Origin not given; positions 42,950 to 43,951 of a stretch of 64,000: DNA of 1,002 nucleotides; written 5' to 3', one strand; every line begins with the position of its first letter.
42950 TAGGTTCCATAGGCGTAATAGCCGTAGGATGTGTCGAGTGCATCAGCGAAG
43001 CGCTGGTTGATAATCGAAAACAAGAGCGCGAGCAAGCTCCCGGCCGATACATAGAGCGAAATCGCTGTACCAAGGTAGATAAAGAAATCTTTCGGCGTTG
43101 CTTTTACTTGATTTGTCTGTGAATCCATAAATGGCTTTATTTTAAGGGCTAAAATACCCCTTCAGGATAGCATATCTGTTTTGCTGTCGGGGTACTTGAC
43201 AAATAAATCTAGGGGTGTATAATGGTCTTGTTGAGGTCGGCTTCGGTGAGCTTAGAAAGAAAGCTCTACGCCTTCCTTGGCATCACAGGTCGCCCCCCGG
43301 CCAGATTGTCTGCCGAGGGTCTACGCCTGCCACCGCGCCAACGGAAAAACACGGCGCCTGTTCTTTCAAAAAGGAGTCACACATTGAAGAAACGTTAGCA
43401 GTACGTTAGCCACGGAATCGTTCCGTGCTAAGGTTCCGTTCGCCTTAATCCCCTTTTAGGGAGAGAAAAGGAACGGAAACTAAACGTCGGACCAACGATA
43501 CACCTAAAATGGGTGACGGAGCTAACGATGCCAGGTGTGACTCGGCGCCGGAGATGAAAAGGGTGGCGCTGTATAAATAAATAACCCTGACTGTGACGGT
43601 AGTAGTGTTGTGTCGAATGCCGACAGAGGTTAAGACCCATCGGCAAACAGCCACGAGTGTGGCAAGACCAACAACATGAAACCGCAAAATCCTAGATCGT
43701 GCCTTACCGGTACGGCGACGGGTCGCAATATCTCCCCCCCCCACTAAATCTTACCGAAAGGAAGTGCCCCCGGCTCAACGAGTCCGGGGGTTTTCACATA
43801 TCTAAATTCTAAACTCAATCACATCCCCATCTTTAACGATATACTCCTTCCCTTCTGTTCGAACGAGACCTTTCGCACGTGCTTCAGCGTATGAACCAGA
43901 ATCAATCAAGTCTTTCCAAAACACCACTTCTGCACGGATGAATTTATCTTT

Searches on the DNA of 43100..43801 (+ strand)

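Call 12: search_rna_families(source=window, start=43100, end=43800, threshold=evalue, max_evalue=10, show_alignments=3)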
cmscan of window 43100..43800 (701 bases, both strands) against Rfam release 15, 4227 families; matches with E-value up to 10: 6.
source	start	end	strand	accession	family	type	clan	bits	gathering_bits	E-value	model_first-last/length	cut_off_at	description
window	43355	43430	-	RF03104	RAGATH-36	Gene; sRNA;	-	19.8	70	0.11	1-128/128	no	RAGATH-36 RNA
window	43432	43480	-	RF00884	MIR815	Gene; miRNA;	-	16.3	63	4.3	1-81/81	no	MIR815 microRNA precursor family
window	43156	43216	+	RF01510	2dG-I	Cis-reg; riboswitch;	CL00123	16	51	4.1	1-63/63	no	2dG-I riboswitch aptamer (M. florum)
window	43124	43155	+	RF02109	DLEU2_5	Gene; lncRNA;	-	16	40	5.4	53-84/84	no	Deleted in lymphocytic leukemia 2 conserved region 5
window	43729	43797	+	RF02278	Betaproteobacteria_toxic_sRNA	Gene; sRNA;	-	13.2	50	8.7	1-64/64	no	Betaproteobacteria toxic small RNA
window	43151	43225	+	RF00140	Alpha_RBS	Cis-reg;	-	13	38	2.1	4-81/110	no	Alpha operon ribosome binding site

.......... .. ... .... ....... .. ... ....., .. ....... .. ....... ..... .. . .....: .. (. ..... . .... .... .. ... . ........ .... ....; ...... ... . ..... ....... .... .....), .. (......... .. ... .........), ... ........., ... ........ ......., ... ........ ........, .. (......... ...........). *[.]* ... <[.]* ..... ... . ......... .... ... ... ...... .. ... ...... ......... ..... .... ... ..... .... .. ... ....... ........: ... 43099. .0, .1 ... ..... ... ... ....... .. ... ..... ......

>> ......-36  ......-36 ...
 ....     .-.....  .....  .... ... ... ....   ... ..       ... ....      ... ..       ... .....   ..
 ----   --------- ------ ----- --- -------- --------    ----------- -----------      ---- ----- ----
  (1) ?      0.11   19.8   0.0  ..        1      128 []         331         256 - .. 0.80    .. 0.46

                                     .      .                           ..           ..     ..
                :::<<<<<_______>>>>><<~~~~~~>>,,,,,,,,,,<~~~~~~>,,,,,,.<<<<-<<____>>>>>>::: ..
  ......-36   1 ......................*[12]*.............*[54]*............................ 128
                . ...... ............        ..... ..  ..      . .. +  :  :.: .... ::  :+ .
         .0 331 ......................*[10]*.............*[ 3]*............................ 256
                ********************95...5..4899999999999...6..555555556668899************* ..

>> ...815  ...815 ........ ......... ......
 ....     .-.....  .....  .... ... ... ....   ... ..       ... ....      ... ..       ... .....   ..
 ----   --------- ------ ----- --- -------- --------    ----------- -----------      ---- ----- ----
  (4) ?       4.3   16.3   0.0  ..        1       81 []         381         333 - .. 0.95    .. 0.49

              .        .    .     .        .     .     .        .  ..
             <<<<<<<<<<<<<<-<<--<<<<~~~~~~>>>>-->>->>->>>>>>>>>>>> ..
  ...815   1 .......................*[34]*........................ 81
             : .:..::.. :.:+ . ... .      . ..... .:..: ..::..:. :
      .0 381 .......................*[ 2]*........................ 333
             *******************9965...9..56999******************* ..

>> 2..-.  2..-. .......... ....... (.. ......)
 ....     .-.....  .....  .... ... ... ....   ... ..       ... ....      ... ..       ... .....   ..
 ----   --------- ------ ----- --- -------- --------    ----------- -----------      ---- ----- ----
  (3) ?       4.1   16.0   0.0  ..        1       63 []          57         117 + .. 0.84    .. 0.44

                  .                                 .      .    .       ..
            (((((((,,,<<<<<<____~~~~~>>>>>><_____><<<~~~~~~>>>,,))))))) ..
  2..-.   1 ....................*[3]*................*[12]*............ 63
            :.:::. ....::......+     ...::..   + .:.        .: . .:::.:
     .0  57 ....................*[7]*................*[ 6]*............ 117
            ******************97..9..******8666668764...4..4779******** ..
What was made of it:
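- On Known structured RNA family (Rfam 15), for unit 2: The best hit in the gap is RAGATH-36 at 19.8 bits against a threshold of 70, on the opposite strand (call 12).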

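Call 50: search_dna_similar(query=window:43129-43801:+, collection=phages, mode=distant, max_evalue=0.01)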
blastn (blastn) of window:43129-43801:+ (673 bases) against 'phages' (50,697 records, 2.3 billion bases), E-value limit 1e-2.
No match.

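Call 104: build_rna_model(alignment_id=A5, structure=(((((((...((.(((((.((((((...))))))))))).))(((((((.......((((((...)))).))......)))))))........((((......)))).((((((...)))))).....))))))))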
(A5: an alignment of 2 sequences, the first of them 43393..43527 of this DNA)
Model R1 built from alignment A5 (2 sequences, 135 columns); structure: as given.
model positions 135; base pairs 43; branch points 3; effective number of sequences 0.63; information 0.589 bits per position. Calibrated on 0.2 Mb of random sequence (short: E-values are rough).
structure used (alignment columns):
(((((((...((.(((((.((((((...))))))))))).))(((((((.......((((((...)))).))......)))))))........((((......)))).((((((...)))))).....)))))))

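Call 106: search_with_rna_model(model_id=R1, sources=[window, L003, L004, L005, L006, L007, L008, L009, L010, L011, L012, L013, L014, L015, L016, L017, L018, L019, L020, L021, L022, L023, L024, L025, L026, L027, L028, L029, L030, L031, L032, L033, L034, L035, L036, L037, L038, L039, L040, L041, L042, L043, L044, L045, L046, L047, L048, L049, L050, L051, L052, L053, L054, L055, L056, L057, L058, L059, L060, L061, L062, L063, L064, L065, L066, L067, L068, L069, L070, L071, L072, L073, L074, L075, L076, L077, L078, L079, L080, L081, L082, L083, L087, L088, L089, L091, L092, L093, L094, L095], max_evalue=10)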
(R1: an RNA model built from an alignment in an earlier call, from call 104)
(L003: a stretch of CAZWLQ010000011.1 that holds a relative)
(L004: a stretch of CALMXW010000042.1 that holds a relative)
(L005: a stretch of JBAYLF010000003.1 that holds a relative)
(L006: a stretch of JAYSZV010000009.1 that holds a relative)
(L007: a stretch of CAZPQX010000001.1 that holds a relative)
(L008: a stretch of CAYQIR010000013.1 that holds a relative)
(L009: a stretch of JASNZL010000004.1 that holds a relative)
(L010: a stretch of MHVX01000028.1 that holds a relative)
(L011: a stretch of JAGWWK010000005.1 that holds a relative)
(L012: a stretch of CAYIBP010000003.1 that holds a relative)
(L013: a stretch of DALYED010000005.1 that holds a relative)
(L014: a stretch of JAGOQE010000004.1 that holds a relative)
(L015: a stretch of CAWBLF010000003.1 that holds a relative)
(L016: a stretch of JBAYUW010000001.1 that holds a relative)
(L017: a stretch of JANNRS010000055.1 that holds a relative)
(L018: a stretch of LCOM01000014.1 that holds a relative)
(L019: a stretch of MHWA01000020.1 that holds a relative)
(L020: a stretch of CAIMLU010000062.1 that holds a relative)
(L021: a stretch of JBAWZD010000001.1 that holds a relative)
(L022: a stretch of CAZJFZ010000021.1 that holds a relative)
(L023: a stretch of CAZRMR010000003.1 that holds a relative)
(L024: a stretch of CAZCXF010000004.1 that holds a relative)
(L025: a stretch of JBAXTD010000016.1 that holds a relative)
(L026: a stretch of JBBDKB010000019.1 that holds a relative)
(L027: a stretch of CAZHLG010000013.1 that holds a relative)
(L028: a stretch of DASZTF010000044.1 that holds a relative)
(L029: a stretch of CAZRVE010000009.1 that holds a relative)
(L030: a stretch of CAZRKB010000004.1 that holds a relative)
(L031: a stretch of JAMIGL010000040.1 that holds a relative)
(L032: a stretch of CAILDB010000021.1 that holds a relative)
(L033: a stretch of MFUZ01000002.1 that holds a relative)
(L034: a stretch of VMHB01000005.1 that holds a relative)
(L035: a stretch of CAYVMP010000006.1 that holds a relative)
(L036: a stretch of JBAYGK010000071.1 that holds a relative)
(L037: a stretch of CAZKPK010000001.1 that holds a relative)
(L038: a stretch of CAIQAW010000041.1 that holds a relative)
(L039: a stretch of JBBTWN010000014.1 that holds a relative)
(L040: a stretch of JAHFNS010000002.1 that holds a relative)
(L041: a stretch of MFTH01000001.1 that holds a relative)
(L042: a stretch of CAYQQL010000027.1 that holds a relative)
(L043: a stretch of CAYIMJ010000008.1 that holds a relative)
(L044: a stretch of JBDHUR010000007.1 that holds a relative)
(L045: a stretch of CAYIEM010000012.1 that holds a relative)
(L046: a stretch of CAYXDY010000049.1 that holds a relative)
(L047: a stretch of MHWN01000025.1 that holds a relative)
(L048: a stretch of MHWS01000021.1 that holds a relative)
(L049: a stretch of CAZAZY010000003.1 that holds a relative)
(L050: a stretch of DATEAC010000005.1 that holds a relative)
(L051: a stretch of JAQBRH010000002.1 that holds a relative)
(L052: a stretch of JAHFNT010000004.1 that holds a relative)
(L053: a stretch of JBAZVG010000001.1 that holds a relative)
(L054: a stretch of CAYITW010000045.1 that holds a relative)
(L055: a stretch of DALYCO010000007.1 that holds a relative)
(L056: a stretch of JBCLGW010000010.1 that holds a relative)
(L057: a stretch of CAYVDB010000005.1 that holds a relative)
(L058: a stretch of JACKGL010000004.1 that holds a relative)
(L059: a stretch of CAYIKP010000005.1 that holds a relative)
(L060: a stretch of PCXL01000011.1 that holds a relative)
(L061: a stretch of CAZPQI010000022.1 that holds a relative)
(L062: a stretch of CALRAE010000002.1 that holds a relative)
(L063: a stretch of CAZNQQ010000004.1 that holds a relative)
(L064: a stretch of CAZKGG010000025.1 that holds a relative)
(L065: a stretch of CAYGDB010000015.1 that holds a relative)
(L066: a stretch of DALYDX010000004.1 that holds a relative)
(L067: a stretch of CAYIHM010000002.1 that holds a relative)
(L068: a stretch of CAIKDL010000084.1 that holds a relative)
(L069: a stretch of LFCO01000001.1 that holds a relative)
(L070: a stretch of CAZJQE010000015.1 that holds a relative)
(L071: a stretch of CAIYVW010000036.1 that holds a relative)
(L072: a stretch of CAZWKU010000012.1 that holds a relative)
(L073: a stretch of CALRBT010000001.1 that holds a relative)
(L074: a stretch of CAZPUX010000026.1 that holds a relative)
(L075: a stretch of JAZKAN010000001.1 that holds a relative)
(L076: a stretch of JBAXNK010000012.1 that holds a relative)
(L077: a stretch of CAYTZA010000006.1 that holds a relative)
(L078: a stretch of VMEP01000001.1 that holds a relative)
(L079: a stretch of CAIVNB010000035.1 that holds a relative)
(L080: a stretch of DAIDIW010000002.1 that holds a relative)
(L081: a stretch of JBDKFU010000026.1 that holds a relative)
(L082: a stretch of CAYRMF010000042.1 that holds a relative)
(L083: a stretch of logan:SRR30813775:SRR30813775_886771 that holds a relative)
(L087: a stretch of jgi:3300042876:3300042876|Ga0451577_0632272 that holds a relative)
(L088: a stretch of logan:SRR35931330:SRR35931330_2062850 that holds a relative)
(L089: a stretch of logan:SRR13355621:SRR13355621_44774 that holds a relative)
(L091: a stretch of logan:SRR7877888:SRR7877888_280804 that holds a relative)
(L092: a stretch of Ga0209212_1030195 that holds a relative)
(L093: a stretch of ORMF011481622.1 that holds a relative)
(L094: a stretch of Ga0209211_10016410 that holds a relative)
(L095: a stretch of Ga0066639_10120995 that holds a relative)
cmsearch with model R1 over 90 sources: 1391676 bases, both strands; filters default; matches with E-value up to 10: 2.
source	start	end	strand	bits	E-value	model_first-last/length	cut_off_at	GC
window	43393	43527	+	172.1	7.5e-48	1-135/135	no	0.5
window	43378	43515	-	24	0.00095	1-135/135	no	0.47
